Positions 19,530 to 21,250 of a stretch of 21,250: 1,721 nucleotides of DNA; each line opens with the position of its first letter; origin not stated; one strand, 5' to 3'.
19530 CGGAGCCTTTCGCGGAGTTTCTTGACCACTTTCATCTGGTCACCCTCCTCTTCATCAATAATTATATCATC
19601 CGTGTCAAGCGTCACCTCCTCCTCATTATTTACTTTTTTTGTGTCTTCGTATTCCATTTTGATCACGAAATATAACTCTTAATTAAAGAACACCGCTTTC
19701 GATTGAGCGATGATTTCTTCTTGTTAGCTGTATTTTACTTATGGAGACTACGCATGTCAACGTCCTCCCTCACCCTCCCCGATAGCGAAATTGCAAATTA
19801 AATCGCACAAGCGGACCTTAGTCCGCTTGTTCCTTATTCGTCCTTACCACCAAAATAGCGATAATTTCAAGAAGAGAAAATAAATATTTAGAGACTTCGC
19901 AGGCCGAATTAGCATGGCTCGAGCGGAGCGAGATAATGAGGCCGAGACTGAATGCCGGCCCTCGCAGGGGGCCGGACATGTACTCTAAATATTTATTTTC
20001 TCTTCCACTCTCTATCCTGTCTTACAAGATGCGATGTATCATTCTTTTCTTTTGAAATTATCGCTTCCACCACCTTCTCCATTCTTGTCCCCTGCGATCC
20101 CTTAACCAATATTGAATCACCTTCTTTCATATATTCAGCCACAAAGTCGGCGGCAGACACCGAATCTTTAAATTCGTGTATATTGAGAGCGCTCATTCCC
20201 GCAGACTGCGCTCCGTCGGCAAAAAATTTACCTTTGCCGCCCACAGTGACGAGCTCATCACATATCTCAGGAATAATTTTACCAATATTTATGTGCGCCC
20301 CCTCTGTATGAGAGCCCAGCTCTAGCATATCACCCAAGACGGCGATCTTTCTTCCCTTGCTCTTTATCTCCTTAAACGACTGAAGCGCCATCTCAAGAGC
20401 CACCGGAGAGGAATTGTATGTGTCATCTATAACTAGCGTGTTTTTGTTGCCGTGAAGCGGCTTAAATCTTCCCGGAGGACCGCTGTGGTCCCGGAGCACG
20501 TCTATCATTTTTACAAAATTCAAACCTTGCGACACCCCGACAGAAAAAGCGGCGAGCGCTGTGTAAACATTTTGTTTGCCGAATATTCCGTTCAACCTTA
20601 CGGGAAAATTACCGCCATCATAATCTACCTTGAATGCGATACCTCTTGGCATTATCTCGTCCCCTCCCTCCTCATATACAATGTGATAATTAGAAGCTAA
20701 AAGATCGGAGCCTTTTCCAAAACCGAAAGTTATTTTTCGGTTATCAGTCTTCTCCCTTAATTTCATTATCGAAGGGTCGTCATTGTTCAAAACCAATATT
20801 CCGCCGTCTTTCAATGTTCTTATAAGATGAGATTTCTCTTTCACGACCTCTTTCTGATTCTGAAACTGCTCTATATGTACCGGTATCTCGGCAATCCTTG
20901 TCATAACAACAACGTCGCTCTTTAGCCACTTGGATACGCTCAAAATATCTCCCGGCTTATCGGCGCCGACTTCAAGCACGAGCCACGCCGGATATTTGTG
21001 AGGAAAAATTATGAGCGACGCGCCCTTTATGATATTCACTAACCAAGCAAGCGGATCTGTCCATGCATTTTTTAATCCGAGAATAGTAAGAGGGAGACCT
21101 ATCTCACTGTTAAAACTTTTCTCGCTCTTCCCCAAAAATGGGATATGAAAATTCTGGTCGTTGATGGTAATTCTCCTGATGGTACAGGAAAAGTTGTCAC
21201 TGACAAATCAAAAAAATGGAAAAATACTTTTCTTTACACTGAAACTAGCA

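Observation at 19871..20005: MITE-like or terminator-like element with 23-bp perfect inverted arms and a GC-rich 89-nt core, providing the C-terminal codons and stop of murF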

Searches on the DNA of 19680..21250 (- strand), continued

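Call 83: search_with_rna_model(model_id=R2, sources=[window, L003, L004, L005, L006, L007, L008, L009, L010, L011, L012, L013, L014, L015, L016, L017, L018, L019, L020, L021, L022, L023, L024, L025, L026, L027, L028, L029, L030, L031, L032, L033, L034, L035, L036, L037, L038, L039, L040, L041, L042, L043, L044, L045, L046, L047, L048, L049, L050, L051, L052, L053, L064, L066, L083, L084, L085, L086, L088, L121, L122, L123, L124, L125, L126], max_evalue=1, show_alignments=0)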
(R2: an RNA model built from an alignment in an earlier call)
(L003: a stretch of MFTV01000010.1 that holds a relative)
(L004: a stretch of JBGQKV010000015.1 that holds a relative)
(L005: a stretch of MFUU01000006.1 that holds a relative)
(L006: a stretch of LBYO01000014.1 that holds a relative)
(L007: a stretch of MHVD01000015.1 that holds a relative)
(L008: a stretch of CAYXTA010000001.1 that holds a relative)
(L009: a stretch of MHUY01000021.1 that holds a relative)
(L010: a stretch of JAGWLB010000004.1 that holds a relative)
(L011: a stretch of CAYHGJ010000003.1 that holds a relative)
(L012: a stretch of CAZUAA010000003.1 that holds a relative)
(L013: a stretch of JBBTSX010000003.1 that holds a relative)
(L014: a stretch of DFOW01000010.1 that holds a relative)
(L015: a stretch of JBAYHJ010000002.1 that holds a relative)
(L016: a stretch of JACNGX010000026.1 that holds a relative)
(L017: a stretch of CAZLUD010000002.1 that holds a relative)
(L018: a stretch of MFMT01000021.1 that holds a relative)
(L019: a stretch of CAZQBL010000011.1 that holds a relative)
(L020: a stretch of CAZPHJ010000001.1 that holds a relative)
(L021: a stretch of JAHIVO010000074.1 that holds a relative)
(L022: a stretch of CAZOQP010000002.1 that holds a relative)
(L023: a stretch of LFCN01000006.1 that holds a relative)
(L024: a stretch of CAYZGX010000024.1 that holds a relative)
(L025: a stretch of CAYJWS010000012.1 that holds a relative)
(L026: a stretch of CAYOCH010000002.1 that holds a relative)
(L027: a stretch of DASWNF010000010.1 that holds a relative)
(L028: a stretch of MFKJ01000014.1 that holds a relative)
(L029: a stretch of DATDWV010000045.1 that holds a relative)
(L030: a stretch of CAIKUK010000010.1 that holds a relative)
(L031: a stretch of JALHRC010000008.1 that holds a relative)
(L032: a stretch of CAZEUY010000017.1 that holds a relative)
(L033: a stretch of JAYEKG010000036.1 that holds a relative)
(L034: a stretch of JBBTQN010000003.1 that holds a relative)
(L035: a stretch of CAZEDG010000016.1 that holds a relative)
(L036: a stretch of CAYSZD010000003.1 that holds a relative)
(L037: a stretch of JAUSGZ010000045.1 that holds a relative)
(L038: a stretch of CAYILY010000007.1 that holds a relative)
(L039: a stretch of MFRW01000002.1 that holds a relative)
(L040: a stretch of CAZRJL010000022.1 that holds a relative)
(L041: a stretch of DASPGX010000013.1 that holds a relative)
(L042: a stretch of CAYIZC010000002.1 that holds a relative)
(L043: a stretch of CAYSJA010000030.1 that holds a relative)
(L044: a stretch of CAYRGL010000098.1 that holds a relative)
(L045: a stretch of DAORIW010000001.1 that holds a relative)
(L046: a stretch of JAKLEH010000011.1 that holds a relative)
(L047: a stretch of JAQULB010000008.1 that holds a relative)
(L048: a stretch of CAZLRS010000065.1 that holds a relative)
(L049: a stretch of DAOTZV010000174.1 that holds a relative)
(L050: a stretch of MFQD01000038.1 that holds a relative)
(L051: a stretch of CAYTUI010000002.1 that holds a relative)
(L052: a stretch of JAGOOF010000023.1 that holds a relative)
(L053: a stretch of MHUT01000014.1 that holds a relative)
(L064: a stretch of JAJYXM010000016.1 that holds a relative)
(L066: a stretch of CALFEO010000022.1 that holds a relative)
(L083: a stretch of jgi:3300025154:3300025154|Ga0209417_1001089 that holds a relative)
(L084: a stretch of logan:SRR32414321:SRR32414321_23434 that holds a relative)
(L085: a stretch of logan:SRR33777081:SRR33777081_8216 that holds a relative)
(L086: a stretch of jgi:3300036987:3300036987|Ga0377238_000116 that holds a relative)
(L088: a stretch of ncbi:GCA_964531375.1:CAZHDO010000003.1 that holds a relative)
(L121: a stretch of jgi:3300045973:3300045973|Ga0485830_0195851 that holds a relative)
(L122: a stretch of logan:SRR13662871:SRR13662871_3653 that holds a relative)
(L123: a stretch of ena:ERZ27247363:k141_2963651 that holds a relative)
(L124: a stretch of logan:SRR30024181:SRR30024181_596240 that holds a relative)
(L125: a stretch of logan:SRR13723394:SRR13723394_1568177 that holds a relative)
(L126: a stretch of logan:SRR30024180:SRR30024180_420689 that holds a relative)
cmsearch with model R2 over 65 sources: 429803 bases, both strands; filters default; matches with E-value up to 1: 6.
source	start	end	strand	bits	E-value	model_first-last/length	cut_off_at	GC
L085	5303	5448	+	163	1.5e-39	1-146/146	no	0.46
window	19863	20010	-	152.9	6.6e-37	1-146/146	no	0.47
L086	5306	5485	+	150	3.7e-36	1-146/146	no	0.47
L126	256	407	+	124.8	1.4e-29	1-146/146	no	0.44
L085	5299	5444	-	35.8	2.6e-06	1-146/146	no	0.47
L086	5302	5481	-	33.9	8e-06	1-146/146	no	0.48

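Call 93: search_rna_families(source=window, start=21000, end=21250, threshold=evalue, max_evalue=5, show_alignments=2)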
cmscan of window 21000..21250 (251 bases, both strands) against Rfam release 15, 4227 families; matches with E-value up to 5: 2.
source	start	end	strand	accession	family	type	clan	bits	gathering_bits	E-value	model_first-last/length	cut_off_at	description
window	21034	21194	-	RF01500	Afu_198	Gene; snRNA; snoRNA; CD-box;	-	16.1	40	0.47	1-149/149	no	A. fumigatus snoRNA Afu_198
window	21097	21152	+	RF02098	DGCR5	Gene; lncRNA;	-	14.8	50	2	1-49/49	no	DiGeorge syndrome critical region gene 5 conserved region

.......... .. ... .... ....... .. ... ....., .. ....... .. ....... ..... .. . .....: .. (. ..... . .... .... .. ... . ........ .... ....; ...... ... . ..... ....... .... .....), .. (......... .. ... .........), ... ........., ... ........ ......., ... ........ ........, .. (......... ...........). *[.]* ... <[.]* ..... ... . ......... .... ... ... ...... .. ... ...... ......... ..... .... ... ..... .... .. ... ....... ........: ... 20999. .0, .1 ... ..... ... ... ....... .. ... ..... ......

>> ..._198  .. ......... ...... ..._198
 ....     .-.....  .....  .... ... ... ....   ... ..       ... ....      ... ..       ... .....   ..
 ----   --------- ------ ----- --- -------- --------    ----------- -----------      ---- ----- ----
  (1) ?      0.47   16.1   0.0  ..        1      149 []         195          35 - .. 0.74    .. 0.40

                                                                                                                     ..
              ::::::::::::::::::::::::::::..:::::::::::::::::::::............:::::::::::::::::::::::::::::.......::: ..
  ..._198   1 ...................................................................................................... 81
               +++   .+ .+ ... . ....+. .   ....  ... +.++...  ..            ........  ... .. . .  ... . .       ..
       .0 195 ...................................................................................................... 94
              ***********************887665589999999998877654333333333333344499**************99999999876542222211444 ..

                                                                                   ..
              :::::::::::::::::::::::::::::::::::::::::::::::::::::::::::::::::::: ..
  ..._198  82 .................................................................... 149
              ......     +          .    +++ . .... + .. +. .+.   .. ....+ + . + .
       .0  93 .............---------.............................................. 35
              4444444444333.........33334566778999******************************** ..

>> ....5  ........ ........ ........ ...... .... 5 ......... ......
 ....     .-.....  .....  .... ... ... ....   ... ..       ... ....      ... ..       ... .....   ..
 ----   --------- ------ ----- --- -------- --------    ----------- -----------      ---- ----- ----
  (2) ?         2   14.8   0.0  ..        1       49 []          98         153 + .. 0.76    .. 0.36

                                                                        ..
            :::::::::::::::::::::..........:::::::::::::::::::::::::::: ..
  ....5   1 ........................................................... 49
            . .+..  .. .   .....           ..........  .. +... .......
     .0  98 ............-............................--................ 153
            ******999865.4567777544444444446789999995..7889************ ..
